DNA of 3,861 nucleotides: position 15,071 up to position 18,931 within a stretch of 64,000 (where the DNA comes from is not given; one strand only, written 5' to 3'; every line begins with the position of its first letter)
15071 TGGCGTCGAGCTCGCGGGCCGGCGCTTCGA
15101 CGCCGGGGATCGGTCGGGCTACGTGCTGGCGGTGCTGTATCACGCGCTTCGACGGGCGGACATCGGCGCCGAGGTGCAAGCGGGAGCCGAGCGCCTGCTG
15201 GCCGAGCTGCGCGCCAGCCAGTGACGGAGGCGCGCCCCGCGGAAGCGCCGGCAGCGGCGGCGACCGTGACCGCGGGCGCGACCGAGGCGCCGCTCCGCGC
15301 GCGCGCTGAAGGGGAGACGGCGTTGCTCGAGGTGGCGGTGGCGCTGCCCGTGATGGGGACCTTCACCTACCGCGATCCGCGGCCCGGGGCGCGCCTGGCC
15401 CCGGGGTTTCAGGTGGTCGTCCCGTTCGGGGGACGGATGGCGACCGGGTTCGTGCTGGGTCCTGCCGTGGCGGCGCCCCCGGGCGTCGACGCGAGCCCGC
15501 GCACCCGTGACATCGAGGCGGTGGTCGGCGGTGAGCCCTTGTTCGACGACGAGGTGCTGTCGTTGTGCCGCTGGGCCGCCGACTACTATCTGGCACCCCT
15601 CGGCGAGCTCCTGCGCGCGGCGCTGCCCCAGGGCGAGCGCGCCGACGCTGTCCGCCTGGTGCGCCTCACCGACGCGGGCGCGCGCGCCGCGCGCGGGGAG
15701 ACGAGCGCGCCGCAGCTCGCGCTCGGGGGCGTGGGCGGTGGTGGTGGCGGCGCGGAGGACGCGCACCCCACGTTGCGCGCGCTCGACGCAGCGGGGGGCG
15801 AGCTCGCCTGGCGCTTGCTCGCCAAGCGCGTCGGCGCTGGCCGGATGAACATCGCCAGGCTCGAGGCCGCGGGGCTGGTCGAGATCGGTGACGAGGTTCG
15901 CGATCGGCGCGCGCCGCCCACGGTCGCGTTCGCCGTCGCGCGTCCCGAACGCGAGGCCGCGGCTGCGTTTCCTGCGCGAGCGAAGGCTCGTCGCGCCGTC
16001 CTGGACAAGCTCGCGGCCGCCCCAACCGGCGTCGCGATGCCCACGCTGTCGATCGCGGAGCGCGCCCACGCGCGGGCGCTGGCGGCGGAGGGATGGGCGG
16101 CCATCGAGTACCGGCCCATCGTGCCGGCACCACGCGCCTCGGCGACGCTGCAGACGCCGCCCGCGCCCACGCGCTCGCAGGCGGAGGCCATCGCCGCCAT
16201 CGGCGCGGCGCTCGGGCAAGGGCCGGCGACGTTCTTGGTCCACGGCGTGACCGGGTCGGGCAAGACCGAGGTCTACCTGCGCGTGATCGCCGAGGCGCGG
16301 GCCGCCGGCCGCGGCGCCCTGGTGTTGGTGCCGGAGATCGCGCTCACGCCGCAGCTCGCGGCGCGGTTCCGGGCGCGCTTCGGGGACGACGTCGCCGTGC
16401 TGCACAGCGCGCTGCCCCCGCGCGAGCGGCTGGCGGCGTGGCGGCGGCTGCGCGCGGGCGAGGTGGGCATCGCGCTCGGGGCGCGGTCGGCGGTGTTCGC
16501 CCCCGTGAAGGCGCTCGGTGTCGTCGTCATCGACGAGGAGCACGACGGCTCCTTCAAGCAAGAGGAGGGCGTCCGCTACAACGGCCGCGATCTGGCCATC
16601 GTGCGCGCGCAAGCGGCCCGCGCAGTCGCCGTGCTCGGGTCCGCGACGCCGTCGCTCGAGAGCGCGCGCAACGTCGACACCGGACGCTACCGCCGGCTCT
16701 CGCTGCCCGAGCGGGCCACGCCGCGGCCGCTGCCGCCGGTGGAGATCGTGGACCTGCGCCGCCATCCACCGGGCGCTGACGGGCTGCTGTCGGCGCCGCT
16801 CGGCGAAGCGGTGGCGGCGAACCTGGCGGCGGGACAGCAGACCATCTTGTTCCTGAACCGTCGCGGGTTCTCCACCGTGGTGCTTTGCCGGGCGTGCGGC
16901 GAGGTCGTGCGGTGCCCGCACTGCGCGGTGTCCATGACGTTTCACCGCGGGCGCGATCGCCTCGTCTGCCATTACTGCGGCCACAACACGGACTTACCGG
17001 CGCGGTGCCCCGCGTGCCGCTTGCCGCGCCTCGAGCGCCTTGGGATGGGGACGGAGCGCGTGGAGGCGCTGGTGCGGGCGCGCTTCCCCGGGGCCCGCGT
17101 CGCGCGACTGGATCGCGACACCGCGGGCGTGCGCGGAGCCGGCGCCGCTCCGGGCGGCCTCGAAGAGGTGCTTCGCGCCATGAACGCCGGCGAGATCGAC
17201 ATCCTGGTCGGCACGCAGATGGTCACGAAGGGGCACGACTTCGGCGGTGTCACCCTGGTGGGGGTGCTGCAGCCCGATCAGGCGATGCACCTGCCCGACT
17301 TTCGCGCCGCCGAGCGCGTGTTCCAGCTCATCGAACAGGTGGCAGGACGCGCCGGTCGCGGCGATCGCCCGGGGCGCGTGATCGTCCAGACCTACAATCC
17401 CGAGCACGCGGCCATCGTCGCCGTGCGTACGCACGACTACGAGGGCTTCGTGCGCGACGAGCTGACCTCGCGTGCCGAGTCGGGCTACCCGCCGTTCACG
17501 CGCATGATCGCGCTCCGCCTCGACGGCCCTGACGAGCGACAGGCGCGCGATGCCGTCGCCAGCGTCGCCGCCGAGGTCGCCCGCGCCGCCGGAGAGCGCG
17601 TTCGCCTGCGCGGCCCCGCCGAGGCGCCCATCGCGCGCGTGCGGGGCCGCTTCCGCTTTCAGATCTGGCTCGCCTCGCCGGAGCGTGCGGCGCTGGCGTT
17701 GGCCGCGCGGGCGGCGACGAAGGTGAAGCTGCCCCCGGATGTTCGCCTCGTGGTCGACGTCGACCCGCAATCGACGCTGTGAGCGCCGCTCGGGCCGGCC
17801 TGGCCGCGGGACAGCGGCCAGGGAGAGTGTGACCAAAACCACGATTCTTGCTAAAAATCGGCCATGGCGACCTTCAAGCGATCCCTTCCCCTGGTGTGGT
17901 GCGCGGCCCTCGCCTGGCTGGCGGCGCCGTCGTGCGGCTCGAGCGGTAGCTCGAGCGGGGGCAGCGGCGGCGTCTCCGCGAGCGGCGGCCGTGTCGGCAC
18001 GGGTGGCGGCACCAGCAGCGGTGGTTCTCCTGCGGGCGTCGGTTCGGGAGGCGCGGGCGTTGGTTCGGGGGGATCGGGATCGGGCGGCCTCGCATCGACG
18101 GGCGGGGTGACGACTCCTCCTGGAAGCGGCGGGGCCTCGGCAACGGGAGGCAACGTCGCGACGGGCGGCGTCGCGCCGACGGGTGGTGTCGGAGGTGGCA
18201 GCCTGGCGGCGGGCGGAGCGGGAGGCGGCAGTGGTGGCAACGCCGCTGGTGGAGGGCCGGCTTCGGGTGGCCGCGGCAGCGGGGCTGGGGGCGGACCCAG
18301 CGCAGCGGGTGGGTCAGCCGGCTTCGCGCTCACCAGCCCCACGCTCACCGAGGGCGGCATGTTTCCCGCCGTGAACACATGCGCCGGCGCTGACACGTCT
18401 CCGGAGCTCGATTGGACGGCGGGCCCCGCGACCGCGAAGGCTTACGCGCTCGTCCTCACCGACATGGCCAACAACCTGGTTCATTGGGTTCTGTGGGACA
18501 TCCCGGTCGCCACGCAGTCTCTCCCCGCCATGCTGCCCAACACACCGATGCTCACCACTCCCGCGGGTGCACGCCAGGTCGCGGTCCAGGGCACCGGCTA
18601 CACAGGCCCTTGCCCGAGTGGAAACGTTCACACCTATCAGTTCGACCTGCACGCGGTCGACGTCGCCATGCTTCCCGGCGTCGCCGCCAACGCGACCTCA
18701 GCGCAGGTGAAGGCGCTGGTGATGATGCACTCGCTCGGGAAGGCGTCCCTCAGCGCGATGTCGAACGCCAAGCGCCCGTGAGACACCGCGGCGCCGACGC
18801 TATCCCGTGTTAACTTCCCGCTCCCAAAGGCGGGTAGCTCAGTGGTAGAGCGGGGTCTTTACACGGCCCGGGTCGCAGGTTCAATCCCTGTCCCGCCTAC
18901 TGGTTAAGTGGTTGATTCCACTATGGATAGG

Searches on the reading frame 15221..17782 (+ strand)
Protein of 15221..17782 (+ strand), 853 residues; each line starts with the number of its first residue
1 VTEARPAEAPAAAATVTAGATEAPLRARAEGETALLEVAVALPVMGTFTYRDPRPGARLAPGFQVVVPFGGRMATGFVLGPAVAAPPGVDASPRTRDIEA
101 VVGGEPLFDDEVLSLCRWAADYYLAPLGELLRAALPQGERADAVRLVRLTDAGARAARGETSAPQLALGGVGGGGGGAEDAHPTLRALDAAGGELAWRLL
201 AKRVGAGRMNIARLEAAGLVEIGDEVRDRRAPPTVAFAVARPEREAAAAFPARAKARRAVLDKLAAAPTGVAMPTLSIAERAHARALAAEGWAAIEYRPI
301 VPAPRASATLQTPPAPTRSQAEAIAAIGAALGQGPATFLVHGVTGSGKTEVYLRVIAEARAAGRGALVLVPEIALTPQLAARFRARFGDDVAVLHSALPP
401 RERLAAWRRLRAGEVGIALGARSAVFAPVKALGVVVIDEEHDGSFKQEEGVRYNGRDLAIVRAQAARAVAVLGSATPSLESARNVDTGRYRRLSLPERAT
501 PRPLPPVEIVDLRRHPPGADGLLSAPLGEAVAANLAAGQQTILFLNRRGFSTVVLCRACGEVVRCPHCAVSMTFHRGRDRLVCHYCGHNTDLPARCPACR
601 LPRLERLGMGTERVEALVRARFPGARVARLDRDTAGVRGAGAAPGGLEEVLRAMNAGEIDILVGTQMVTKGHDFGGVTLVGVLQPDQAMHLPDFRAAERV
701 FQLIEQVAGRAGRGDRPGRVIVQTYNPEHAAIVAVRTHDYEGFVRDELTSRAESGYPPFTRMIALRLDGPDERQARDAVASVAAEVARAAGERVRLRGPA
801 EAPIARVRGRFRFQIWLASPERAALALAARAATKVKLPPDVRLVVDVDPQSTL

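Call 11: find_related_loci(query=window:15221-17782:+, collection=genome_contigs, flank=10000)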
Query window:15221-17782:+ (853 aa) in genome_contigs; peptide patterns used: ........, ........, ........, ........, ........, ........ (x = any residue, [..] = any of these).
600 stretches matched a pattern (row limit reached: there are more); 485 encode a relative of the query (tblastn E <= 1e-3); the best 80 are kept; 80 distinct loci.
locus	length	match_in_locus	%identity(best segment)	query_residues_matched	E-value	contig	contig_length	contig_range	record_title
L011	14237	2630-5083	74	35-853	0e+0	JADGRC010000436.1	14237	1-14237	MAG: Proteobacteria bacterium isolate Chersky_194 k127_21726695, whole genome shotgun sequence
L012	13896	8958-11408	66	34-853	0e+0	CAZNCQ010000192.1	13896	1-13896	MAG TPA_asm: uncultured Myxococcales bacterium isolate binchicken_co54_362 genome assembly, contig: NODE_7896_length_138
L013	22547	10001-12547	61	34-853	0e+0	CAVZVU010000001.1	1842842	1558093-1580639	MAG: uncultured proteobacterium isolate MFD02134.bin.2.219 genome assembly, contig: contig_1513, whole genome shotgun se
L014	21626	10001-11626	75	317-853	0e+0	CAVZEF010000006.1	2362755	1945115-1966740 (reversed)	MAG: uncultured proteobacterium isolate MFD05841.bin.2.175 genome assembly, contig: contig_6243, whole genome shotgun se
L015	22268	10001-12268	62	23-853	0e+0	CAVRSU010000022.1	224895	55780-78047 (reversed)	MAG: uncultured delta proteobacterium isolate MFD01476.bin.2.97 genome assembly, contig: contig_20068, whole genome shot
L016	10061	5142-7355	54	35-853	0e+0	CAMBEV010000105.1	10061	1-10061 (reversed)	MAG: Nannocystis exedens isolate TH-08apr19-19 genome assembly, contig: TH-08apr19-C17568, whole genome shotgun sequence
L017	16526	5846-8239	48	38-853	0e+0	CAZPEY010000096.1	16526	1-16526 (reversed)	MAG TPA_asm: uncultured Polyangiaceae bacterium isolate SRP189682_co1_246 genome assembly, contig: NODE_7035_length_1652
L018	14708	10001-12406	41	36-853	0e+0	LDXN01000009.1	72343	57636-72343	MAG: Candidatus Dadabacteria bacterium CSP1-2 XU11_C0009, whole genome shotgun sequence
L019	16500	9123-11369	55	32-853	2e-180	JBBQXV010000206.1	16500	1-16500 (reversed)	MAG: Polyangiales bacterium isolate Co_metawrap_2134 Cmw_2134_k141_1261144_length_16500_cov_9.0000, whole genome shotgun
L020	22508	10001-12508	40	11-853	4e-178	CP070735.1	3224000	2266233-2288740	MAG: Deltaproteobacteria bacterium isolate bin40 chromosome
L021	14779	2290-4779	38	37-853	4e-177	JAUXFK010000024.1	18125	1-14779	MAG: Deltaproteobacteria bacterium isolate CSMAG_2901 CSMAG_2901_k117_6094441_length_18125_cov_25.1372, whole genome sho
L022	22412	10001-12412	42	37-853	3e-176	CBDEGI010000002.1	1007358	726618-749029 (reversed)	MAG: Bryobacterales bacterium isolate 10a21c94-7eb8-427e-b2a2-b5379825a615 genome assembly, contig: contig_2, whole geno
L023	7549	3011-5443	42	36-853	4e-177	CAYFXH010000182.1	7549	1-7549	MAG TPA_asm: uncultured Desulfobacteraceae bacterium isolate ERP108616_co2_158 genome assembly, contig: NODE_19659_lengt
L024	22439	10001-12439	42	23-853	3e-176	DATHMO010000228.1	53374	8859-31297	MAG TPA_asm: Bryobacteraceae bacterium isolate SMAG_U12634 k141_4248914, whole genome shotgun sequence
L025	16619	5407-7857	43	28-853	3e-176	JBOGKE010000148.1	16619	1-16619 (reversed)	MAG: Terriglobia bacterium isolate TC-S_metawrap_bin.145 k127_166243, whole genome shotgun sequence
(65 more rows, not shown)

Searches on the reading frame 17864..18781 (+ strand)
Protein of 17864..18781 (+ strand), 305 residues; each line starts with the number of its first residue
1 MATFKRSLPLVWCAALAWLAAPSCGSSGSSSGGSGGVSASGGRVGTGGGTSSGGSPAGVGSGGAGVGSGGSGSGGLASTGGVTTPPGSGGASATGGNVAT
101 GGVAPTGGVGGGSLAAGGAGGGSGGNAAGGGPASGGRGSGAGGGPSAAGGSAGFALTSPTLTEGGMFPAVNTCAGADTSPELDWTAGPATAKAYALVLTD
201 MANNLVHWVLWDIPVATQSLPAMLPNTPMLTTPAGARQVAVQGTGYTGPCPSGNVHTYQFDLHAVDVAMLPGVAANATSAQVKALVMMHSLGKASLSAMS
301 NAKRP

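Call 4: search_protein_families(library=pfam, proteins=[window:17864-18781:+], max_evalue=0.01)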
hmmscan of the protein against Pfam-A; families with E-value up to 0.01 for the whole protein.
window:17864-18781:+ (305 aa): 1 family
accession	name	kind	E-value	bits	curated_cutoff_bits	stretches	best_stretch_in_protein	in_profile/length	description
PF01161.25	PBP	-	1.8e-23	83.8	24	1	168-298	3-133/135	Phosphatidylethanolamine-binding protein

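Call 29: find_related_loci(query=window:17864-18781:+, collection=metagenome_contigs, flank=10000)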
Query window:17864-18781:+ (305 aa) in metagenome_contigs; peptide patterns used: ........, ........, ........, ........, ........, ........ (x = any residue, [..] = any of these).
600 stretches matched a pattern (row limit reached: there are more); 1 encode a relative of the query (tblastn E <= 1e-3); 1 distinct loci.
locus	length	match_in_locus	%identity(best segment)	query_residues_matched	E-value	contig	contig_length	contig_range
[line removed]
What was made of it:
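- Tried and rejected: It was swamped by low-complexity patterns and returned one locus (call 29).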
